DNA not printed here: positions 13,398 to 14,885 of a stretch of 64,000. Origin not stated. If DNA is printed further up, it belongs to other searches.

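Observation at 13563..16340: Geranylgeranyl-reductase-like flavoenzyme and a permuted radical SAM enzyme embedded between wzt and the polymerising GTs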

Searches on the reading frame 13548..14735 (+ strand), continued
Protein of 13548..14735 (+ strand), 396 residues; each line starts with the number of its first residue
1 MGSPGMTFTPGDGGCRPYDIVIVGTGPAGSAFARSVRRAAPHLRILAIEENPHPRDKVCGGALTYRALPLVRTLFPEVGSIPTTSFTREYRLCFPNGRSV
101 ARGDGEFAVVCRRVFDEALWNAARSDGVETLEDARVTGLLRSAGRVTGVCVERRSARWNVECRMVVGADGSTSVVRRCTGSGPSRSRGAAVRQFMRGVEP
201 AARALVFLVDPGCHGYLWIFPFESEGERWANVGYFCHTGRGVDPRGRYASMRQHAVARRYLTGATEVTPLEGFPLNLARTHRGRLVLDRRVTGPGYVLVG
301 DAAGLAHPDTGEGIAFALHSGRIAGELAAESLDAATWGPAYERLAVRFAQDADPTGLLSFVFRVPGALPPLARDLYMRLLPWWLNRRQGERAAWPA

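Call 35: find_encoding_contigs(protein=P0131, flank=10000, max_places=2)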
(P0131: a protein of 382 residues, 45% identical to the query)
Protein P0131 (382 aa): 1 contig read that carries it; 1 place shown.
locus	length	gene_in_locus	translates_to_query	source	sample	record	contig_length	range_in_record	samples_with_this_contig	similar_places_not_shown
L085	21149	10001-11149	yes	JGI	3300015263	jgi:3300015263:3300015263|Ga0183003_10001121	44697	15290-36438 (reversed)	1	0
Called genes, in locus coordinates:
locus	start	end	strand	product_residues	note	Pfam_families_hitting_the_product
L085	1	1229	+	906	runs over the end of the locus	PF26550:Tricorn_2nd, PF00930:DPPIV_N (faint), PF26549:Tricorn_N, PF07676:PD40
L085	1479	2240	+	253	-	PF23023:Anti-Pycsar_Apyc1, PF12706:Lactamase_B_2, PF02112:PDEase_II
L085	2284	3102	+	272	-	PF23023:Anti-Pycsar_Apyc1, PF00753:Lactamase_B, PF12706:Lactamase_B_2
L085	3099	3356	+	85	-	PF02700:PurS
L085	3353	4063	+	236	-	PF07685:GATase_3, PF13507:GATase_5, PF01965:DJ-1_PfpI (weak)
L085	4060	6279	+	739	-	PF18072:FGAR-AT_linker, PF00586:AIRS, PF02769:AIRS_C, PF00586:AIRS, PF02769:AIRS_C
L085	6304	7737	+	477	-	PF13522:GATase_6, PF13537:GATase_7, PF00156:Pribosyltran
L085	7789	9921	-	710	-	PF01040:UbiA, PF07969:Amidohydro_3 (faint), PF01979:Amidohydro_1 (weak)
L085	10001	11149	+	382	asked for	PF01494:FAD_binding_3, PF05834:Lycopene_cycl (faint), PF07992:Pyr_redox_2 (weak), PF12831:FAD_oxidored (faint)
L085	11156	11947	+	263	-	PF04240:Caroten_synth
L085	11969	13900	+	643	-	PF13522:GATase_6, PF13537:GATase_7, PF00733:Asn_synthase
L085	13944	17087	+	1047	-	PF02012:BNR (faint), PF15902:Sortilin-Vps10 (weak)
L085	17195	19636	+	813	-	PF12704:MacB_PCD, PF02687:FtsX, PF12704:MacB_PCD, PF02687:FtsX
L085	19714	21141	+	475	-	PF02310:B12-binding, PF04055:Radical_SAM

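Call 36: find_encoding_contigs(protein=P0147, flank=10000, max_places=2)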
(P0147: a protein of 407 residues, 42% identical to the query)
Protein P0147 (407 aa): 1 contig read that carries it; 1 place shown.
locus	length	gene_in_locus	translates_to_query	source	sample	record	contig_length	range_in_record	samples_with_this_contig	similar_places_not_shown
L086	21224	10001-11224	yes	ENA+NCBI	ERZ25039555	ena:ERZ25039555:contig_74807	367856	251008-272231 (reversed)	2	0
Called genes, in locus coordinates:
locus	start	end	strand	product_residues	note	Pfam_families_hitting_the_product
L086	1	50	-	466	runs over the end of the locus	PF13727:CoA_binding_3, PF02397:Bac_transf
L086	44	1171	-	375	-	PF13439:Glyco_transf_4, PF13579:Glyco_trans_4_4 (weak), PF00534:Glycos_transf_1, PF13692:Glyco_trans_1_4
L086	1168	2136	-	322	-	PF01370:Epimerase, PF02719:Polysacc_synt_2, PF04321:RmlD_sub_bind, PF16363:GDP_Man_Dehyd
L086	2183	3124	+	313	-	PF01040:UbiA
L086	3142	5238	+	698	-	-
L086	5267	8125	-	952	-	PF13229:Beta_helix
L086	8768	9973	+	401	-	PF15892:BNR_4 (faint), PF24316:Tli3 (faint), PF21471:Reelin_subrepeat-B (faint), PF02012:BNR (faint), PF13088:BNR_2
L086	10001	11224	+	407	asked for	PF01266:DAO (faint), PF01494:FAD_binding_3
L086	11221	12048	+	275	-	PF04240:Caroten_synth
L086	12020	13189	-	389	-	PF13646:HEAT_2, PF03130:HEAT_PBS (faint), PF02985:HEAT (faint), PF13646:HEAT_2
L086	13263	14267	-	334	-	-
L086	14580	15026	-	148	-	-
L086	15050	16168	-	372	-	-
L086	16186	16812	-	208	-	-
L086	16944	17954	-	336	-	-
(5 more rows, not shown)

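Call 37: find_encoding_contigs(protein=P0142, flank=10000, max_places=2)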
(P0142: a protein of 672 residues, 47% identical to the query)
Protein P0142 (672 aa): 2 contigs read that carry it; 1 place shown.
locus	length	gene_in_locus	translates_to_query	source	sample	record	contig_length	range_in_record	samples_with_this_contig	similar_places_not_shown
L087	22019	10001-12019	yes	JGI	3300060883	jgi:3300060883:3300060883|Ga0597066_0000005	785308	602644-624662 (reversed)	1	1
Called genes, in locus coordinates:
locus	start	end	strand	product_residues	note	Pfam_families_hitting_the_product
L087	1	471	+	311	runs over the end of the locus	PF00005:ABC_tran, PF13304:AAA_21, PF13732:DrrA1-3_C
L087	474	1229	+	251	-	PF12679:ABC2_membrane_2, PF12730:ABC2_membrane_4, PF12698:ABC2_membrane_3, PF13346:ABC2_membrane_5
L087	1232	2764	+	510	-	PF23357:DUF7088, PF09822:ABC_transp_aux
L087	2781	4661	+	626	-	PF14238:DUF4340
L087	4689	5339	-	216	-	PF01209:Ubie_methyltran, PF13489:Methyltransf_23, PF08241:Methyltransf_11, PF08242:Methyltransf_12, PF13649:Methyltransf_25, PF13847:Methyltransf_31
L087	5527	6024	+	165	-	-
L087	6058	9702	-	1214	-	PF13088:BNR_2 (faint), PF00801:PKD, PF18911:PKD_4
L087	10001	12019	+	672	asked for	PF01266:DAO (faint), PF01494:FAD_binding_3, PF04820:Trp_halogenase (faint), PF07992:Pyr_redox_2 (weak), PF04240:Caroten_synth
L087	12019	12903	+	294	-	PF01040:UbiA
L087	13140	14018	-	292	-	-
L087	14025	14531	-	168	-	PF04390:LptE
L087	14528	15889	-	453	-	PF13428:TPR_14 (faint), PF07719:TPR_2 (faint), PF13174:TPR_6 (faint), PF00515:TPR_1 (faint), PF13181:TPR_8 (faint), PF13432:TPR_16 (weak), PF13525:YfiO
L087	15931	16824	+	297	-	PF01904:DUF72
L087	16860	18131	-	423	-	PF02403:Seryl_tRNA_N, PF00587:tRNA-synt_2b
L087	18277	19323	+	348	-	PF13548:DUF4126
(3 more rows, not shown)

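Call 39: find_related_loci(query=A2, collection=metagenome_contigs, flank=10000)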
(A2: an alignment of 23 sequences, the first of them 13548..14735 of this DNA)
Query A2 (396 aa) in metagenome_contigs; peptide patterns used: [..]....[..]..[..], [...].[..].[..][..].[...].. (x = any residue, [..] = any of these).
600 stretches matched a pattern (row limit reached: there are more); 520 encode a relative of the query (tblastn E <= 1e-3); the best 80 are kept; 80 distinct loci.
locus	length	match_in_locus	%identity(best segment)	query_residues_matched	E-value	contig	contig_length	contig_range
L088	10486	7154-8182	32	18-350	1e-35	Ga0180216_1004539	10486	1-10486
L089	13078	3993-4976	36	19-345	1e-33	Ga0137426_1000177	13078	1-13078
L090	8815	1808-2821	32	12-341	3e-33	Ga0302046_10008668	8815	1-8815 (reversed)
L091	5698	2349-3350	30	18-348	7e-33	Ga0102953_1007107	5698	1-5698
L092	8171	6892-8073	30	16-395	4e-32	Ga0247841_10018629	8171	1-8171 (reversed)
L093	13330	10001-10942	32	18-332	4e-32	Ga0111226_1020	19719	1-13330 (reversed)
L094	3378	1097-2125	30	18-351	2e-30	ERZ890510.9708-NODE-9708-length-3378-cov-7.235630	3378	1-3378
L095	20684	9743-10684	34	43-357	3e-30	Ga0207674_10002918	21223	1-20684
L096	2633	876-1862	29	18-341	3e-30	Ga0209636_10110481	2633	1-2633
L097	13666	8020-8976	31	18-331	4e-30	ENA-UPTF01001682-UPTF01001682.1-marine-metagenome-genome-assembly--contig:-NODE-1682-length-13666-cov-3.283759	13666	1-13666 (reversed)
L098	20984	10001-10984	27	18-337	7e-30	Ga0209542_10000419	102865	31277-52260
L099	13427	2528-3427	34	19-335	1e-29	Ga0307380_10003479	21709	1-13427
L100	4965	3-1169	29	19-388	1e-29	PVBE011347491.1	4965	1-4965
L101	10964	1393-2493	27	18-386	2e-28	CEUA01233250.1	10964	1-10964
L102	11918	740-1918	27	15-388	2e-28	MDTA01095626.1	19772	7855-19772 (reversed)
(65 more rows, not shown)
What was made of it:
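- Tried and rejected: Metagenome scan with the flavoenzyme subfamily alignment (call 39).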

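Call 48: find_encoding_contigs(protein=P0127, flank=10000, max_places=2)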
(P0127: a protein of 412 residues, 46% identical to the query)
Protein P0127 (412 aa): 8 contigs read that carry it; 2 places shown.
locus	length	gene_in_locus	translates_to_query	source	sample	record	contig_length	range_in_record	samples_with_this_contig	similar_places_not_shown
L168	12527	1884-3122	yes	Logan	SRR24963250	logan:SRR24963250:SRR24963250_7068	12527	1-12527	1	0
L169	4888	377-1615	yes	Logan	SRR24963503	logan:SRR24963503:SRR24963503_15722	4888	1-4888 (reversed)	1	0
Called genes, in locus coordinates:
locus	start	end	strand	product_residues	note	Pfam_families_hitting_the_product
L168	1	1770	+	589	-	?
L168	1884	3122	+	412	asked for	PF01266:DAO (faint), PF01494:FAD_binding_3 (weak)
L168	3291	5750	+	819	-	PF01134:GIDA (faint), PF01266:DAO (faint), PF07992:Pyr_redox_2 (faint), PF12831:FAD_oxidored (faint), PF00561:Abhydrolase_1, PF12146:Hydrolase_4, PF12697:Abhydrolase_6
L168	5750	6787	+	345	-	PF08240:ADH_N, PF16912:Glu_dehyd_C (weak), PF00107:ADH_zinc_N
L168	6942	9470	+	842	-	PF01757:Acyl_transf_3, PF19040:SGNH, PF04311:DUF459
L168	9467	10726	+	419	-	PF13489:Methyltransf_23, PF08241:Methyltransf_11, PF13649:Methyltransf_25, PF08242:Methyltransf_12 (weak)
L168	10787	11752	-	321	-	PF13489:Methyltransf_23, PF08241:Methyltransf_11, PF08242:Methyltransf_12 (weak), PF13649:Methyltransf_25, PF13847:Methyltransf_31 (weak)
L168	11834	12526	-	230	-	?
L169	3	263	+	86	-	?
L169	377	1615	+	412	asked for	PF01266:DAO (faint), PF01494:FAD_binding_3 (weak)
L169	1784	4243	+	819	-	PF01134:GIDA (faint), PF01266:DAO (faint), PF07992:Pyr_redox_2 (faint), PF12831:FAD_oxidored (faint), PF00561:Abhydrolase_1, PF12146:Hydrolase_4, PF12697:Abhydrolase_6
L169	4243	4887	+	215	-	?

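Call 49: find_encoding_contigs(protein=P0130, flank=10000, max_places=2)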
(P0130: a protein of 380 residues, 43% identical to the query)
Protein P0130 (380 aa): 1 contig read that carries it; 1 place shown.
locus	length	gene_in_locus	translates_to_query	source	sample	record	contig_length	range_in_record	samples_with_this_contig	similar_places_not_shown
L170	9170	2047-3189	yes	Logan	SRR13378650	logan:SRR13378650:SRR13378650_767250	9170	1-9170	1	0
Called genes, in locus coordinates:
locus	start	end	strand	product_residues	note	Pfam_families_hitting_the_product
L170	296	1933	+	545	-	PF01011:PQQ, PF13360:PQQ_2, PF13570:Beta-prop_ACSF4 (weak), PF13360:PQQ_2, PF01011:PQQ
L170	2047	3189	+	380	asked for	PF00890:FAD_binding_2 (faint), PF01266:DAO (faint), PF01494:FAD_binding_3, PF04820:Trp_halogenase (faint), PF05834:Lycopene_cycl (faint), PF07992:Pyr_redox_2 (weak), PF13450:NAD_binding_8 (weak)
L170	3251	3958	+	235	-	PF13649:Methyltransf_25 (weak)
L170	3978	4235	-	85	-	PF00550:PP-binding (faint)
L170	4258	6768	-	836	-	PF13472:Lipase_GDSL_2 (weak)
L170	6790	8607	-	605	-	PF02018:CBM_4_9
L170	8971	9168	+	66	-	?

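Call 50: find_encoding_contigs(protein=P0150, flank=10000, max_places=2)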
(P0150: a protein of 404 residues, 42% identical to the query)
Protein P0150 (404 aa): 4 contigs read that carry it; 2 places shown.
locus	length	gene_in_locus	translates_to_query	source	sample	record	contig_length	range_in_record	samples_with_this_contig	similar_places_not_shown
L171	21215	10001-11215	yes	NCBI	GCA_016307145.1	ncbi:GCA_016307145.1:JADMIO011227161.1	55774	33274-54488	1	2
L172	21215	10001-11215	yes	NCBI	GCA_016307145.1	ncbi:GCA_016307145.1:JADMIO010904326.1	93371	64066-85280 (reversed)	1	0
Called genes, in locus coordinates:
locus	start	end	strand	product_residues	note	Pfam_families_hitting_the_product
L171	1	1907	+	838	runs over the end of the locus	PF01624:MutS_I, PF05188:MutS_II, PF05192:MutS_III, PF05190:MutS_IV, PF00488:MutS_V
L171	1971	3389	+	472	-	PF07719:TPR_2 (faint), PF13428:TPR_14 (faint), PF13432:TPR_16 (faint), PF14559:TPR_19 (faint), PF00515:TPR_1 (faint), PF13181:TPR_8 (faint), PF14561:TPR_20 (faint), PF13431:TPR_17 (faint), +1 more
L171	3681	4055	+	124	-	PF13628:DUF4142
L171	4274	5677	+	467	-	PF00224:PK, PF02887:PK_C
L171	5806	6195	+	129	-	PF25212:HVO_A0114 (faint)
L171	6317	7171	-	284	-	PF00140:Sigma70_r1_2, PF04542:Sigma70_r2, PF04539:Sigma70_r3, PF04545:Sigma70_r4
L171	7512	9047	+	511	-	PF05362:Lon_C (weak), PF13541:ChlI, PF01078:Mg_chelatase, PF07728:AAA_5, PF00493:MCM (weak), PF13335:Mg_chelatase_C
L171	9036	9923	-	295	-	PF00685:Sulfotransfer_1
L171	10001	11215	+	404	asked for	PF01266:DAO (faint), PF01494:FAD_binding_3, PF07992:Pyr_redox_2 (weak)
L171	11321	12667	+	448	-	PF00072:Response_reg, PF00158:Sigma54_activat, PF14532:Sigma54_activ_2, PF00004:AAA (weak), PF07728:AAA_5, PF25601:AAA_lid_14, PF02954:HTH_8, PF18024:HTH_50 (weak), +2 more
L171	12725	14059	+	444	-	PF13188:PAS_8 (faint), PF02518:HATPase_c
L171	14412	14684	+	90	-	-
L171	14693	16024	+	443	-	PF25919:BSH_CusB (weak), PF25989:YknX_C (faint)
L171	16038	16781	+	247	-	PF00005:ABC_tran, PF02463:SMC_N (weak), PF13304:AAA_21 (faint)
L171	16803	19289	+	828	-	PF12704:MacB_PCD, PF02687:FtsX, PF12704:MacB_PCD, PF02687:FtsX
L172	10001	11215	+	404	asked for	PF01266:DAO (faint), PF01494:FAD_binding_3, PF07992:Pyr_redox_2 (weak)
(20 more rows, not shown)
